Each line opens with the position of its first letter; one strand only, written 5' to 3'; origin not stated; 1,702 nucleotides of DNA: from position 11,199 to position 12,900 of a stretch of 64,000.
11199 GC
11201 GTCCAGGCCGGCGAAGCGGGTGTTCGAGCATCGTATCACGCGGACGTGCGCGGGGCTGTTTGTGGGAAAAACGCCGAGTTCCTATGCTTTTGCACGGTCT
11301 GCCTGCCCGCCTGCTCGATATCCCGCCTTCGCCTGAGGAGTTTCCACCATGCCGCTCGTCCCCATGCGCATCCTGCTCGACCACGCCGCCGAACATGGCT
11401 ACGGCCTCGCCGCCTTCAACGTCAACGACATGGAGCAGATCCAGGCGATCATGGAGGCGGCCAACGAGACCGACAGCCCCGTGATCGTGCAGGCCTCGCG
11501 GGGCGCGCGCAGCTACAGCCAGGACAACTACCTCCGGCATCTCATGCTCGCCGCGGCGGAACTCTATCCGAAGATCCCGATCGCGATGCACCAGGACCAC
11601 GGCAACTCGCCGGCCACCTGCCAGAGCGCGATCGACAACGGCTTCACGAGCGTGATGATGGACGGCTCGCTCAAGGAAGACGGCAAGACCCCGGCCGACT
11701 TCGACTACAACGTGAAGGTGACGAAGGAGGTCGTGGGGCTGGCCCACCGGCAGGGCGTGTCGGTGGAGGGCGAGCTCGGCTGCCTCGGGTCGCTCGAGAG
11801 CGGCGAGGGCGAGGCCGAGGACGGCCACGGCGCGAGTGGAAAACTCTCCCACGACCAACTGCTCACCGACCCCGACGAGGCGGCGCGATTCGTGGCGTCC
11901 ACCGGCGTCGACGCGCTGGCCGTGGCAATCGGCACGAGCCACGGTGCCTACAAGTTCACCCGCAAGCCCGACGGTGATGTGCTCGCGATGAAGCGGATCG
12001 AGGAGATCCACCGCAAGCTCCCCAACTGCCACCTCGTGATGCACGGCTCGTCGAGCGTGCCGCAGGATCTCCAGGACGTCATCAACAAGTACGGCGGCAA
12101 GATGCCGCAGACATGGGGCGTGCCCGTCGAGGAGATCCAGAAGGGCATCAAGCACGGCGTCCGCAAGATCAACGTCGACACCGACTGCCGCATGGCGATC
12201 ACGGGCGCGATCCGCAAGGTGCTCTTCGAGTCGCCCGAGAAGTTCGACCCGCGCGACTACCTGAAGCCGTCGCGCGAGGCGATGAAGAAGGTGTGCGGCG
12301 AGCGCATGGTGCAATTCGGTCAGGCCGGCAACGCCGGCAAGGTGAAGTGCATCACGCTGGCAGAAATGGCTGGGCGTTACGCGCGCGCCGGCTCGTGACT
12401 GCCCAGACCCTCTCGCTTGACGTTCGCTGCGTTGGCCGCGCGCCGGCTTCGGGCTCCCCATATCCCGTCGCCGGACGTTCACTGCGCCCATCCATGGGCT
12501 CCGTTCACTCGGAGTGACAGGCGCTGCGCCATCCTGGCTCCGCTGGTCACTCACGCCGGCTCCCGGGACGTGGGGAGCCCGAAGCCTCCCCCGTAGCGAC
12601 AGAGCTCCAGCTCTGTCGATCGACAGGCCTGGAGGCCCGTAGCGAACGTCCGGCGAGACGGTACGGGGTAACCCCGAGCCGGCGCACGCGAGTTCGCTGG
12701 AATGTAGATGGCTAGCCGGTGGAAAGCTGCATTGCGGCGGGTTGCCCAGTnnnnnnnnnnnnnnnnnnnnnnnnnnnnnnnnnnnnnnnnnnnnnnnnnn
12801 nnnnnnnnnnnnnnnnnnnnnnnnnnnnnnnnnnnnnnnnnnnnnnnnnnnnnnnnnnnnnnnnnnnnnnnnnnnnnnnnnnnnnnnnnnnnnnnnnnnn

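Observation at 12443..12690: Structured intergenic element of about 180 bp present twice, with covarying long-range stem arms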

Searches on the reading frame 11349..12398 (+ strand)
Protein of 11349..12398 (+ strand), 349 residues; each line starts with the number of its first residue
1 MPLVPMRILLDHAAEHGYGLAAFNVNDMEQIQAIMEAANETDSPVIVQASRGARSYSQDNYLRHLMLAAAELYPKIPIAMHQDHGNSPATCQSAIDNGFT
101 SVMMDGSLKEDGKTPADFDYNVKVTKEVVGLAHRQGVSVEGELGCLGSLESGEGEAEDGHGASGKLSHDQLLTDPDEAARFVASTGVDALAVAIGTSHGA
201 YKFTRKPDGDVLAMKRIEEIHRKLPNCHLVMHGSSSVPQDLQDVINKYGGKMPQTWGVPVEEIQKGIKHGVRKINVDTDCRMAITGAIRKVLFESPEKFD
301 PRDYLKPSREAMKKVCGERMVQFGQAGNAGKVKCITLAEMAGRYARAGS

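Call 12: find_encoding_contigs(protein=window:11349-12398:+, flank=10000, max_places=10)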
Protein window:11349-12398:+ (349 aa): no gene with exactly this product is on record in the collection.

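Call 15: search_protein_families(library=pfam, proteins=[window:11349-12398:+])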
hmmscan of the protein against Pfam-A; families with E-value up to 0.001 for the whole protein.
window:11349-12398:+ (349 aa): 1 family
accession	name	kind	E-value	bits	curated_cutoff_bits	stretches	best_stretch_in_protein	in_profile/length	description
PF01116.26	F_bP_aldolase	-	1.6e-94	317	25.5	1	5-327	2-276/277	Fructose-bisphosphate aldolase class-II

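Call 43: find_related_loci(query=window:11349-12398:+, collection=metagenome_contigs, flank=3000)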
Query window:11349-12398:+ (349 aa) in metagenome_contigs; peptide patterns used: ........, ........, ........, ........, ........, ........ (x = any residue, [..] = any of these).
600 stretches matched a pattern (row limit reached: there are more); 596 encode a relative of the query (tblastn E <= 1e-3); the best 80 are kept; 80 distinct loci.
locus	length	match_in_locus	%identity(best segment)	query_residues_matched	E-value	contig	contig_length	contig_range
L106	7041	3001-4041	94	3-349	0e+0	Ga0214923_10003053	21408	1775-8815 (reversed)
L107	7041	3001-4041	95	1-347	0e+0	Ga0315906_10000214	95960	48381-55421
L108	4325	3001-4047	93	1-349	0e+0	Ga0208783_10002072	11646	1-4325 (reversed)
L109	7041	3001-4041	94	1-347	0e+0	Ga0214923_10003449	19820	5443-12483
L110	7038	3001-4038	95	1-346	0e+0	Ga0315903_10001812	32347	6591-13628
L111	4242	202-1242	93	1-347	0e+0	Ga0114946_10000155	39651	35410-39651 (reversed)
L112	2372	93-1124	94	1-344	0e+0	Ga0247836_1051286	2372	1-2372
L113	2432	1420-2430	95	1-337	0e+0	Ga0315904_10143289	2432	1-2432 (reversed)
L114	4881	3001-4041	91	1-347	0e+0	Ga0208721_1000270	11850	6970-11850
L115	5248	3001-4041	90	1-347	0e+0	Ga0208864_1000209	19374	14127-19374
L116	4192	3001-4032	90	1-344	0e+0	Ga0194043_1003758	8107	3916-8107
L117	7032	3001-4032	90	1-344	0e+0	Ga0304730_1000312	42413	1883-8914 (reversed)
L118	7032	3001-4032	90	1-344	0e+0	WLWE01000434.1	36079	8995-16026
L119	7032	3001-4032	90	1-344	0e+0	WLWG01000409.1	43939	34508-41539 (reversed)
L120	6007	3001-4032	90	1-344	0e+0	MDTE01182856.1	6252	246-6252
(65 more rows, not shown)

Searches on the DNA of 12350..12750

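Call 36: search_rna_families(source=window, start=12350, end=12750, threshold=evalue, max_evalue=10)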
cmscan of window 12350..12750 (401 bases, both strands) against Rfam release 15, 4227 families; matches with E-value up to 10: 4.
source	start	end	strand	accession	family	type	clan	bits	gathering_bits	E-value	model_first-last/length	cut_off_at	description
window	12427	12495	-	RF02928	Actinomyces-1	Gene; sRNA;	-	15.2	39.1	7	1-110/110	no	Actinomyces-1 RNA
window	12565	12591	-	RF01785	blv_FSE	Cis-reg; frameshift_element;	-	14.9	34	3.8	1-27/27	no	ribosomal frameshift site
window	12605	12634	+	RF03941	mir-3158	Gene; miRNA;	-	14.4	97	9.4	1-81/81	no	mir-3158 microRNA precursor family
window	12556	12707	+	RF02870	ncS035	Gene; sRNA;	-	11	79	3.8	1-168/168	no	Burkholderia sRNA 35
